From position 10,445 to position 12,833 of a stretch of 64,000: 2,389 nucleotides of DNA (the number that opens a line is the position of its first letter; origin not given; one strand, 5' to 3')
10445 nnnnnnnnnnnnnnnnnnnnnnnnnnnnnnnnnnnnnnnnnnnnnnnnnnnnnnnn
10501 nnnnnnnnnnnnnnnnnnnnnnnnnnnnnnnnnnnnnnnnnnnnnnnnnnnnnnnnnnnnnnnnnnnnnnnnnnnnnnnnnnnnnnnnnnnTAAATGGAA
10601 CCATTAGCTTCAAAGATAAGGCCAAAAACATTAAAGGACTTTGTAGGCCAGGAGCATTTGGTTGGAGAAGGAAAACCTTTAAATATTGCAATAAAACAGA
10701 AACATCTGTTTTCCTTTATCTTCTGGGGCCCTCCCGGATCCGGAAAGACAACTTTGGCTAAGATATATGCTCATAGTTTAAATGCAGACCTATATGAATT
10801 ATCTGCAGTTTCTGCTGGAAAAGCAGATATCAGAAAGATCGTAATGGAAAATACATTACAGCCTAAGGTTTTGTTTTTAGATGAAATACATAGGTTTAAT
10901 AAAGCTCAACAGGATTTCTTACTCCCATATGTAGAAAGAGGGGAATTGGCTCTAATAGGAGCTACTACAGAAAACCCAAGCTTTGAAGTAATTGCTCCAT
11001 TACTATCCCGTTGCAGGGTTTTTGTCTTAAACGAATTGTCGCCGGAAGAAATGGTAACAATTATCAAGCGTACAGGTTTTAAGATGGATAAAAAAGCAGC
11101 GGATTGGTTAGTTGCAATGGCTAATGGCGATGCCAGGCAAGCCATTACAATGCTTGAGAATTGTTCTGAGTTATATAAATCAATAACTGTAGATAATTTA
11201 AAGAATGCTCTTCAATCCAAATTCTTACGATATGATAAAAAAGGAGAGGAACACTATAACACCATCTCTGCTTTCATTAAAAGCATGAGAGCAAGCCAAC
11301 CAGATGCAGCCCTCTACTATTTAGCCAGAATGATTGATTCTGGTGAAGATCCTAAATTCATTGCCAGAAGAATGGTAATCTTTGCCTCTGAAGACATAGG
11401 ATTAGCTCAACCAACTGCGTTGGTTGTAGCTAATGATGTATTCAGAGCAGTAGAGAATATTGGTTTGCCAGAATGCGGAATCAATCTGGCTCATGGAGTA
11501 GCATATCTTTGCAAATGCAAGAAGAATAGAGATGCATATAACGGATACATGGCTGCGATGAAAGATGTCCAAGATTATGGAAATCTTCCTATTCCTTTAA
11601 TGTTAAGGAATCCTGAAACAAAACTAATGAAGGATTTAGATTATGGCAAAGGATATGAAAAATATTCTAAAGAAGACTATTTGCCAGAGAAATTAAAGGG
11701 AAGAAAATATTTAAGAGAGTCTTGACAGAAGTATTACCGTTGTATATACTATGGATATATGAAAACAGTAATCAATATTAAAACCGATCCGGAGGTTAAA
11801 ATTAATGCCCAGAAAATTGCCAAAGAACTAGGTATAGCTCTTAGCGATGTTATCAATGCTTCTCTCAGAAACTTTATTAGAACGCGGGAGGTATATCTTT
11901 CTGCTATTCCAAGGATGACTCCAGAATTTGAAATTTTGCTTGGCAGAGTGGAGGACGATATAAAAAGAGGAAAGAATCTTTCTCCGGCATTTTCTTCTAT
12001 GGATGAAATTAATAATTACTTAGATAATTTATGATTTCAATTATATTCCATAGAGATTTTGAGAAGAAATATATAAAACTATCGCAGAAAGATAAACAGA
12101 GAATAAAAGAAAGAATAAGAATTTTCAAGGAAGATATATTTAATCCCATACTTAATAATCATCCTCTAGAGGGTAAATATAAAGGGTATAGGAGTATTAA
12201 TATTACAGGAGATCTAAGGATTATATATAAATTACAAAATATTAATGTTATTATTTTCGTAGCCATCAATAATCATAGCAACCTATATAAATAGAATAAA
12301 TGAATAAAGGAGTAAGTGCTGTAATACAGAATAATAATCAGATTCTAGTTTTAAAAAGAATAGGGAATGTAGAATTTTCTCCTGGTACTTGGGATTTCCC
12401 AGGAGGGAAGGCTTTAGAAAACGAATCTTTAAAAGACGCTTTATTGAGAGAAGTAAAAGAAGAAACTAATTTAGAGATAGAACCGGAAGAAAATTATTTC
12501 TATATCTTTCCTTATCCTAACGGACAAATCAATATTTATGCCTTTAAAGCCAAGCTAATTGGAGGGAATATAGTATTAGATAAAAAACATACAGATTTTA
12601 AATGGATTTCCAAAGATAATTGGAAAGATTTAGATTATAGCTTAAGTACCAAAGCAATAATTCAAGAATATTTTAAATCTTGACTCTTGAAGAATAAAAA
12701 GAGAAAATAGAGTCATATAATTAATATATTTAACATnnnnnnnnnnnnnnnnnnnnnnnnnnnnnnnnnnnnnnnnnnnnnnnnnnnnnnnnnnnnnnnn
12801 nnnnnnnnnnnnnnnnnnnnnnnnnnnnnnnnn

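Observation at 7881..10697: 2.6-kb island bracketed by a 103-bp duplication of the rarA 5' end whose copies differ only synonymously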

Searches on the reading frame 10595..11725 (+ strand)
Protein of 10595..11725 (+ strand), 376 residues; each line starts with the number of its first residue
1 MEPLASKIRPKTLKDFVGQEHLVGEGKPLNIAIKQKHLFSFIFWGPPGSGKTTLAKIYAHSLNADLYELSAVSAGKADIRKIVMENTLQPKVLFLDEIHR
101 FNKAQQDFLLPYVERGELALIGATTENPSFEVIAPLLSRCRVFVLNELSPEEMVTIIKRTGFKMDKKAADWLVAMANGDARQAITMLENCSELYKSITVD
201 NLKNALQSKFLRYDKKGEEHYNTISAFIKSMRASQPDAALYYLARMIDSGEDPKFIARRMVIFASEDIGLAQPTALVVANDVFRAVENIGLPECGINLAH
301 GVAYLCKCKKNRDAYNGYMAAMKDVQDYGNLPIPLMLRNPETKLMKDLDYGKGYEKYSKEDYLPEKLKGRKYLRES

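Call 8: search_protein_families(library=pfam, proteins=[window:10595-11725:+], max_evalue=0.01)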
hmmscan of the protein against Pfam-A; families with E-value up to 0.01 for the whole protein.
window:10595-11725:+ (376 aa): 17 families
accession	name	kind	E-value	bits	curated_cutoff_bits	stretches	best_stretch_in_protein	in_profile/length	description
PF12002.13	MgsA_C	-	7.6e-49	166.3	27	1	234-373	2-148/167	MgsA AAA+ ATPase C terminal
PF16193.11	AAA_assoc_2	-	6.7e-24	84.4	34.3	1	161-232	4-81/81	AAA C-terminal domain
PF00004.35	AAA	-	1.3e-16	61.7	21.2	1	42-144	2-127/131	ATPase family associated with various cellular activities (AAA)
PF05496.18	RuvB_N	-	1.4e-16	61.1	27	1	8-121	1-116/159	Holliday junction DNA helicase RuvB P-loop domain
PF25361.1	AAA_lid_RFC1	-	8.2e-09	35.2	34.9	1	152-203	7-58/59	RFC1-like, AAA+ ATPase lid domain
PF07728.20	AAA_5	-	1.3e-07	32.1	22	1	41-127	2-104/139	AAA domain (dynein-related subfamily)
PF01078.27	Mg_chelatase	-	2.9e-06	27.3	20.3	1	13-59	2-43/207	Magnesium chelatase, subunit ChlI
PF13173.12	AAA_14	-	5.5e-05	23.6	27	1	43-152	7-127/129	AAA domain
PF20720.3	nSTAND3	-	6.6e-05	23.1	27.2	1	42-98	21-74/155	Novel STAND NTPase 3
PF13401.12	AAA_22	-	0.00019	22.2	27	0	42-70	9-40/130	AAA domain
PF00158.32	Sigma54_activat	-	0.00028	21.1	20.2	0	92-128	96-132/168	Sigma-54 interaction domain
PF14532.12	Sigma54_activ_2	-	0.00036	21.2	25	1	44-117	27-97/138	Sigma-54 interaction domain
PF07724.20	AAA_2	-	0.00044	20.8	27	0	37-91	2-56/166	AAA domain (Cdc48 subfamily)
PF13191.12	AAA_16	-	0.0017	19.3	32.6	0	44-65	30-51/167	AAA ATPase domain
PF00005.33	ABC_tran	-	0.0047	18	25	0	43-63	16-36/137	ABC transporter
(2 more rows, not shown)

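Call 9: find_encoding_contigs(protein=window:10595-11725:+, flank=10000, max_places=10)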
Protein window:10595-11725:+ (376 aa): 2 contigs read that carry it; 2 places shown.
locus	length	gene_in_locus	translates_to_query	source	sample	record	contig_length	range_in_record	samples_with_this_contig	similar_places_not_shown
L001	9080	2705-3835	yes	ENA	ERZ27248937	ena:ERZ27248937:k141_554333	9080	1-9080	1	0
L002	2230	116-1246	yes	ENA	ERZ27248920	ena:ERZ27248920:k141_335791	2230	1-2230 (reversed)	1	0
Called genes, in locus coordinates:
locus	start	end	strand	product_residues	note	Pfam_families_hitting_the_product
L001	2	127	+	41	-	?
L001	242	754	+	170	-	-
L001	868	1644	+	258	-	PF04055:Radical_SAM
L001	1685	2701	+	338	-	PF01656:CbiA, PF02374:ArsA_ATPase, PF09140:MipZ (faint), PF10609:ParA (weak), PF13614:AAA_31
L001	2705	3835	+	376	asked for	PF01078:Mg_chelatase (faint), PF05496:RuvB_N, PF00004:AAA, PF07728:AAA_5 (weak), PF13173:AAA_14 (faint), PF25361:AAA_lid_RFC1, PF16193:AAA_assoc_2, PF12002:MgsA_C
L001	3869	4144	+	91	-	-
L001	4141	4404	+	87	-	PF15738:YafQ_toxin, PF05016:ParE_toxin (weak)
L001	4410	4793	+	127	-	PF00293:NUDIX, PF14815:NUDIX_4 (weak)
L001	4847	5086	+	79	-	-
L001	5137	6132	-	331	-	-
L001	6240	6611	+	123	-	PF06262:Zincin_1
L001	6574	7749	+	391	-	PF01702:TGT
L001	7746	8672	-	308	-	PF01509:TruB_N, PF00708:Acylphosphatase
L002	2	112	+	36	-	?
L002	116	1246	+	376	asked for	PF01078:Mg_chelatase (faint), PF05496:RuvB_N, PF00004:AAA, PF07728:AAA_5 (weak), PF13173:AAA_14 (faint), PF25361:AAA_lid_RFC1, PF16193:AAA_assoc_2, PF12002:MgsA_C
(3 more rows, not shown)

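Call 10: find_homologous_proteins(query=window:10595-11722:+)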
Query window:10595-11722:+ (376 aa): 8000 proteins with E <= 0.001 among 8000 candidates; the best 120 are listed.
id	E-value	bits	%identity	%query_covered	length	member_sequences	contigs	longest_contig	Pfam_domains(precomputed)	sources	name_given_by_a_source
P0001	4.0e-250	847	100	100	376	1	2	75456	PF13173.13,PF16193.12,PF25361.2,PF00004.36,PF05496.19,PF07728.21,PF12002.14,PF01078.28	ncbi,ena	-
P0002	7.0e-237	803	94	100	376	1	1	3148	PF13173.13,PF16193.12,PF25361.2,PF00004.36,PF05496.19,PF14532.13,PF07728.21,PF12002.14,PF01078.28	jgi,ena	-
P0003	1.3e-235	799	93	100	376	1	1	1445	PF13173.13,PF16193.12,PF25361.2,PF00004.36,PF05496.19,PF14532.13,PF07728.21,PF12002.14,PF01078.28,PF20720.4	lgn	-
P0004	2.4e-235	798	94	100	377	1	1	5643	PF13173.13,PF16193.12,PF25361.2,PF00004.36,PF05496.19,PF14532.13,PF07728.21,PF12002.14,PF01078.28,PF20720.4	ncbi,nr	ncbi:MAG: replication-associated recombination protein A [Candidatus Pacebacteria bacterium]|nr:repl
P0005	4.2e-219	745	88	99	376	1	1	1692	PF00158.33,PF16193.12,PF25361.2,PF00004.36,PF05496.19,PF07728.21,PF12002.14,PF01078.28,PF20720.4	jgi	jgi:putative ATPase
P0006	4.1e-218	742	87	99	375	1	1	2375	PF13173.13,PF00158.33,PF16193.12,PF07724.21,PF25361.2,PF00004.36,PF05496.19,PF14532.13,PF07728.21,PF12002.14,PF01078.28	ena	-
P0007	7.8e-218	741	87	99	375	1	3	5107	PF13173.13,PF16193.12,PF07724.21,PF25361.2,PF00004.36,PF05496.19,PF14532.13,PF07728.21,PF12002.14,PF01078.28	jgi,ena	-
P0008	1.1e-217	740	88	99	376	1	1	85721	PF13173.13,PF16193.12,PF25361.2,PF00004.36,PF05496.19,PF07728.21,PF12002.14,PF01078.28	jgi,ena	-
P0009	1.6e-217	740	87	99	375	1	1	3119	PF13173.13,PF16193.12,PF07724.21,PF25361.2,PF00004.36,PF05496.19,PF14532.13,PF07728.21,PF12002.14,PF01078.28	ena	-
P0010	2.2e-217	739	87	99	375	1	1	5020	PF13173.13,PF00158.33,PF16193.12,PF07724.21,PF25361.2,PF00004.36,PF05496.19,PF14532.13,PF07728.21,PF12002.14,PF01078.28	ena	-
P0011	4.1e-217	738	87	99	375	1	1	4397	PF13173.13,PF16193.12,PF07724.21,PF25361.2,PF00004.36,PF05496.19,PF14532.13,PF07728.21,PF12002.14,PF01078.28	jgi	-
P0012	5.1e-217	738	87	99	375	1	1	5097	PF13173.13,PF16193.12,PF07724.21,PF25361.2,PF00004.36,PF05496.19,PF14532.13,PF07728.21,PF12002.14,PF01078.28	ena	-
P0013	6.9e-217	738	87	99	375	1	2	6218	PF13173.13,PF00158.33,PF16193.12,PF07724.21,PF25361.2,PF00004.36,PF05496.19,PF07728.21,PF12002.14,PF01078.28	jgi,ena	-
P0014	7.1e-217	738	87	99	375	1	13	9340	PF13173.13,PF00158.33,PF16193.12,PF07724.21,PF25361.2,PF00004.36,PF05496.19,PF07728.21,PF12002.14,PF01078.28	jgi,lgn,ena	-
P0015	1.3e-216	737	87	99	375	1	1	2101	PF13173.13,PF00158.33,PF16193.12,PF07724.21,PF25361.2,PF00004.36,PF05496.19,PF07728.21,PF12002.14,PF01078.28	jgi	-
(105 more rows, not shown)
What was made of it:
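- On RarA/MgsA: The protein is 85-94% identical to annotated CPR RarA (call 10).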

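Call 12: find_related_loci(query=window:10595-11722:+, collection=genome_contigs, flank=8000)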
Query window:10595-11722:+ (376 aa) in genome_contigs; peptide patterns used: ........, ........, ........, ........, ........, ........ (x = any residue, [..] = any of these).
600 stretches matched a pattern (row limit reached: there are more); 597 encode a relative of the query (tblastn E <= 1e-3); the best 80 are kept; 80 distinct loci.
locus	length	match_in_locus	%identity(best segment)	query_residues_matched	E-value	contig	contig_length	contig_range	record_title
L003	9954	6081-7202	86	1-373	0e+0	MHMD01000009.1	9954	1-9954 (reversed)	MAG: Candidatus Nealsonbacteria bacterium RIFCSPHIGHO2_02_FULL_43_13 rifcsphigho2_02_scaffold_15821, whole genome shotgu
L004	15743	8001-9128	84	1-375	0e+0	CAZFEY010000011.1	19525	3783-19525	MAG TPA_asm: uncultured Candidatus Saccharibacteria bacterium isolate SRP050083_co1_131 genome assembly, contig: NODE_10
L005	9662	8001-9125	84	1-374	0e+0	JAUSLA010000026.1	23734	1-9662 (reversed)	MAG: bacterium isolate E14_metabat.bin.93 E14_k141_1456290, whole genome shotgun sequence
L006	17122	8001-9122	83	1-373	0e+0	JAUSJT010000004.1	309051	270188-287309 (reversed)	MAG: bacterium isolate E14_metabat.bin.319 E14_k141_128035, whole genome shotgun sequence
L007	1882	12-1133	82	1-373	0e+0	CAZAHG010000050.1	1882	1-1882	MAG TPA_asm: uncultured Candidatus Saccharibacteria bacterium isolate SRP050083_co1_445 genome assembly, contig: NODE_50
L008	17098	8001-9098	84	1-365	0e+0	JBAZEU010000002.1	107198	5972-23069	MAG: Candidatus Paceibacterota bacterium isolate SO_2017_LW3_133 NODE_334_length_107198_cov_3.457379_LW162_2017, whole g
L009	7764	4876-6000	82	1-374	0e+0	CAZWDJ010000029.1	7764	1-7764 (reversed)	MAG TPA_asm: uncultured Candidatus Saccharibacteria bacterium isolate binchicken_co38_1375 genome assembly, contig: NODE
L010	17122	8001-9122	81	1-373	0e+0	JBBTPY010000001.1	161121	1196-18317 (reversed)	MAG: Patescibacteria group bacterium isolate H52-bin120_1 H52_bin120_1_000000000001, whole genome shotgun sequence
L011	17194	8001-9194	76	1-374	0e+0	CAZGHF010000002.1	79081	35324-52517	MAG TPA_asm: uncultured Candidatus Saccharibacteria bacterium isolate SRP179991_co3_11 genome assembly, contig: NODE_32_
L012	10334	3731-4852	80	1-373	0e+0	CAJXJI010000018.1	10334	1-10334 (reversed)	TPA_asm: uncultured bacterium isolate SRR5494785_bin.37_MetaBAT_v2.12.1_MAG genome assembly, contig: NODE_2967_length_10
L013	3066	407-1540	78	1-374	0e+0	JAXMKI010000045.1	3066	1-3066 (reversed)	MAG: Patescibacteria group bacterium isolate G9_metabat.bin.1 k141_194010, whole genome shotgun sequence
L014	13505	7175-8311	78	1-374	0e+0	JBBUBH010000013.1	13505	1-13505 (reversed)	MAG: Patescibacteria group bacterium isolate H52-bin061_1 H52_bin061_1_000000000013, whole genome shotgun sequence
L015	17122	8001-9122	78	2-374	0e+0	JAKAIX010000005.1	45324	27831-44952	MAG: bacterium isolate WY3.bin51 NODE_1122_length_45324_cov_2.536120, whole genome shotgun sequence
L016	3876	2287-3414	76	1-374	0e+0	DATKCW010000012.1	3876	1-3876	MAG TPA_asm: Aridibacter sp. isolate SMAG_U14456 k141_3227305, whole genome shotgun sequence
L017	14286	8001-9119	78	1-373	0e+0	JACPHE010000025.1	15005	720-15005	MAG: Parcubacteria group bacterium isolate NC_groundwater_406_Ag_B-0.1um_45_11 GD18-4_B1_scaffold_781458, whole genome s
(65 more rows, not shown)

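Call 13: find_encoding_contigs(protein=P0004, flank=6000, max_places=4)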
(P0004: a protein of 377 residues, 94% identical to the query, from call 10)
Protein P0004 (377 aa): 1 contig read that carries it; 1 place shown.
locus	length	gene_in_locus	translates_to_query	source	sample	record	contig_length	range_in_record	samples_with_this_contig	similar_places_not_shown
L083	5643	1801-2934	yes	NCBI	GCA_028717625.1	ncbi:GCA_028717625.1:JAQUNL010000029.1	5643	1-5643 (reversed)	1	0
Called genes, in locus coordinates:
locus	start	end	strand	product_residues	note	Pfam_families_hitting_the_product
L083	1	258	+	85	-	?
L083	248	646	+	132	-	-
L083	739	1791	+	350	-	PF01475:FUR (weak), PF02661:Fic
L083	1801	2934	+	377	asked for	PF01078:Mg_chelatase (faint), PF05496:RuvB_N, PF00004:AAA, PF07728:AAA_5 (weak), PF13173:AAA_14 (weak), PF25361:AAA_lid_RFC1, PF16193:AAA_assoc_2, PF12002:MgsA_C, +2 more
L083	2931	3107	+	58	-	-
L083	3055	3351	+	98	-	PF01909:NTP_transf_2, PF18765:Polbeta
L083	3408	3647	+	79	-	-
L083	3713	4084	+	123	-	PF06262:Zincin_1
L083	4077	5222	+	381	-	PF01702:TGT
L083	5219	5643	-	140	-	PF16198:TruB_C_2 (weak), PF00708:Acylphosphatase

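Call 14: find_encoding_contigs(protein=P0002, flank=6000, max_places=4)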
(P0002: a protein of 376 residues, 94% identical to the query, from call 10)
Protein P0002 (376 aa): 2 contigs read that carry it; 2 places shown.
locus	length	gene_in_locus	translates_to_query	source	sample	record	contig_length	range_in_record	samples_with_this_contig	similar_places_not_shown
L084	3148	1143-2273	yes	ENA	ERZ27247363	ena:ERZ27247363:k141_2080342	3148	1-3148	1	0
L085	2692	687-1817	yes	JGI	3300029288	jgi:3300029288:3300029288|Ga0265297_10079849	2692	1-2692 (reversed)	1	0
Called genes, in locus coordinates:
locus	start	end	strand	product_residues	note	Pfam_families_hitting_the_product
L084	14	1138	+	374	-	PF13439:Glyco_transf_4, PF13477:Glyco_trans_4_2, PF13579:Glyco_trans_4_4, PF00534:Glycos_transf_1, PF13692:Glyco_trans_1_4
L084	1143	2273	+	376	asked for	PF01078:Mg_chelatase (faint), PF05496:RuvB_N, PF00004:AAA, PF07728:AAA_5 (weak), PF13173:AAA_14 (weak), PF25361:AAA_lid_RFC1, PF16193:AAA_assoc_2, PF12002:MgsA_C, +1 more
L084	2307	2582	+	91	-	-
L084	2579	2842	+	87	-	PF05016:ParE_toxin (weak), PF15738:YafQ_toxin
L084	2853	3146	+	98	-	?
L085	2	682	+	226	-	?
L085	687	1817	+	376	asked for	PF01078:Mg_chelatase (faint), PF05496:RuvB_N, PF00004:AAA, PF07728:AAA_5 (weak), PF13173:AAA_14 (weak), PF25361:AAA_lid_RFC1, PF16193:AAA_assoc_2, PF12002:MgsA_C, +1 more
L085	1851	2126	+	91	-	-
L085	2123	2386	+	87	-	PF05016:ParE_toxin (weak), PF15738:YafQ_toxin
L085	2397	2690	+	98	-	?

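Call 56: find_encoding_contigs(protein=P0008, flank=10000, max_places=2)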
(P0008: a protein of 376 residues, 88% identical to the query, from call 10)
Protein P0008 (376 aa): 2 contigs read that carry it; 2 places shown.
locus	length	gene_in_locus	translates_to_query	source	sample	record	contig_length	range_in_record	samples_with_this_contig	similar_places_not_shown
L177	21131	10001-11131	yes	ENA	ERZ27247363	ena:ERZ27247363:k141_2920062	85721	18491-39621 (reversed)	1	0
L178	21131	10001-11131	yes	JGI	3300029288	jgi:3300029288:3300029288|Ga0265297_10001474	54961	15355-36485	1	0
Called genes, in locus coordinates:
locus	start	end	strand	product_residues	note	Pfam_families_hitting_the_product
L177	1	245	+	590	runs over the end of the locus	PF19077:Big_13 (faint)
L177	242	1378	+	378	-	PF01702:TGT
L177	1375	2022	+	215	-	PF07853:DUF1648, PF13630:SdpI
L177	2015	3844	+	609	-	PF01136:Peptidase_U32, PF12392:DUF3656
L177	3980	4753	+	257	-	PF00300:His_Phos_1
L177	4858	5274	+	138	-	PF03449:GreA_GreB_N, PF01272:GreA_GreB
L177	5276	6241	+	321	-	-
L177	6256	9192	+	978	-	PF00580:UvrD-helicase, PF01443:Viral_helicase1 (faint), PF13245:AAA_19, PF13604:AAA_30 (faint), PF21445:ADDB_N (weak), PF13361:UvrD_C, PF13538:UvrD_C_2 (faint), PF12705:PDDEXK_1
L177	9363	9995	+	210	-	PF01966:HD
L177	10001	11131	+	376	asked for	PF05496:RuvB_N, PF01078:Mg_chelatase (faint), PF00004:AAA, PF07728:AAA_5 (faint), PF13173:AAA_14 (weak), PF25361:AAA_lid_RFC1, PF16193:AAA_assoc_2, PF12002:MgsA_C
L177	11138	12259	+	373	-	PF13742:tRNA_anti_2, PF01336:tRNA_anti-codon, PF02601:Exonuc_VII_L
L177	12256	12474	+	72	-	-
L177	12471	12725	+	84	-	PF03083:MtN3_slv (weak), PF04193:PQ-loop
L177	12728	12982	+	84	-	PF04193:PQ-loop, PF03083:MtN3_slv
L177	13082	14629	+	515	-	PF08323:Glyco_transf_5, PF13439:Glyco_transf_4 (faint)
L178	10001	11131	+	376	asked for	PF05496:RuvB_N, PF01078:Mg_chelatase (faint), PF00004:AAA, PF07728:AAA_5 (faint), PF13173:AAA_14 (weak), PF25361:AAA_lid_RFC1, PF16193:AAA_assoc_2, PF12002:MgsA_C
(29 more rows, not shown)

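Call 85: list_cluster_members(proteins=[P0001, P0121, P0241])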
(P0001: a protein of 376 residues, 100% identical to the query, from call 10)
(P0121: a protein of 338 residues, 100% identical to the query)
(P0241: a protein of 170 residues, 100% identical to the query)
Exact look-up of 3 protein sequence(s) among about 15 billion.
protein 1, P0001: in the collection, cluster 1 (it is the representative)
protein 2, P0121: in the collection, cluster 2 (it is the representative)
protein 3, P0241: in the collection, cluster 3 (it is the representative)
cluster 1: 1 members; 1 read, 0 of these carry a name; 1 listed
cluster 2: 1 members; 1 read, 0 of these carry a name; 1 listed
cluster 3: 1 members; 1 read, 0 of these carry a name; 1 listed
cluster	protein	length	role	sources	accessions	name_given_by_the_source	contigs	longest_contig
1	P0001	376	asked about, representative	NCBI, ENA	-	-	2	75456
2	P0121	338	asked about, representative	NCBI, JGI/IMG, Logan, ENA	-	-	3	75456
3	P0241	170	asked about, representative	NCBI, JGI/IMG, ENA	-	-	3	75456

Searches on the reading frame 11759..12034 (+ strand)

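Call 8: search_protein_families(library=pfam, proteins=[window:11759-12034:+], max_evalue=0.01)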
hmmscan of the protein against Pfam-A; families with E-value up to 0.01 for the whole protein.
window:11759-12034:+ (91 aa): 1 family
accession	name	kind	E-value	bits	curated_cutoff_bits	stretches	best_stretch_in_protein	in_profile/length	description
PF04221.18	RelB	-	0.00039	20.7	22.4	1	4-44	3-43/82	RelB antitoxin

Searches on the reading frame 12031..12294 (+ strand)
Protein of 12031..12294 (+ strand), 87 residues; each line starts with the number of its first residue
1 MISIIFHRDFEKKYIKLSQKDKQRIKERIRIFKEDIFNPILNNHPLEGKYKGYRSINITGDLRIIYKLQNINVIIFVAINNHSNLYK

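Call 8: search_protein_families(library=pfam, proteins=[window:12031-12294:+], max_evalue=0.01)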
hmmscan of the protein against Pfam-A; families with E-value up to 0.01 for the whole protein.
window:12031-12294:+ (87 aa): 3 families
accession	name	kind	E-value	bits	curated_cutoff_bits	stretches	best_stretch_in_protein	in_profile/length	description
PF15738.11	YafQ_toxin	-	7.6e-11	42.6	30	1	6-86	5-87/88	Bacterial toxin of type II toxin-antitoxin system, YafQ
PF05016.21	ParE_toxin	-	2.4e-06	28.4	23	1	4-86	1-89/89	ParE toxin of type II toxin-antitoxin system, parDE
PF06769.20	YoeB_toxin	-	0.00014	22.3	27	1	14-81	12-78/80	YoeB-like toxin of bacterial type II toxin-antitoxin system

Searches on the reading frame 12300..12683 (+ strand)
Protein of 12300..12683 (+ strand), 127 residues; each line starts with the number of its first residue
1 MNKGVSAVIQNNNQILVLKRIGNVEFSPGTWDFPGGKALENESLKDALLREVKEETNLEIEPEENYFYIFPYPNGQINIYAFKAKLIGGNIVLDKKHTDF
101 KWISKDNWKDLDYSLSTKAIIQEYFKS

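Call 8: search_protein_families(library=pfam, proteins=[window:12300-12683:+], max_evalue=0.01)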
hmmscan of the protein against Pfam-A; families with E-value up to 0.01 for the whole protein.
window:12300-12683:+ (127 aa): 2 families
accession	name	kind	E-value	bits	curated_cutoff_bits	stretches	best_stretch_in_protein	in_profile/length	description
PF00293.34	NUDIX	-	1.8e-15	57.6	21.1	1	4-107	5-117/134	NUDIX domain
PF14815.12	NUDIX_4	-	4.6e-07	30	35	1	7-120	3-110/113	NUDIX domain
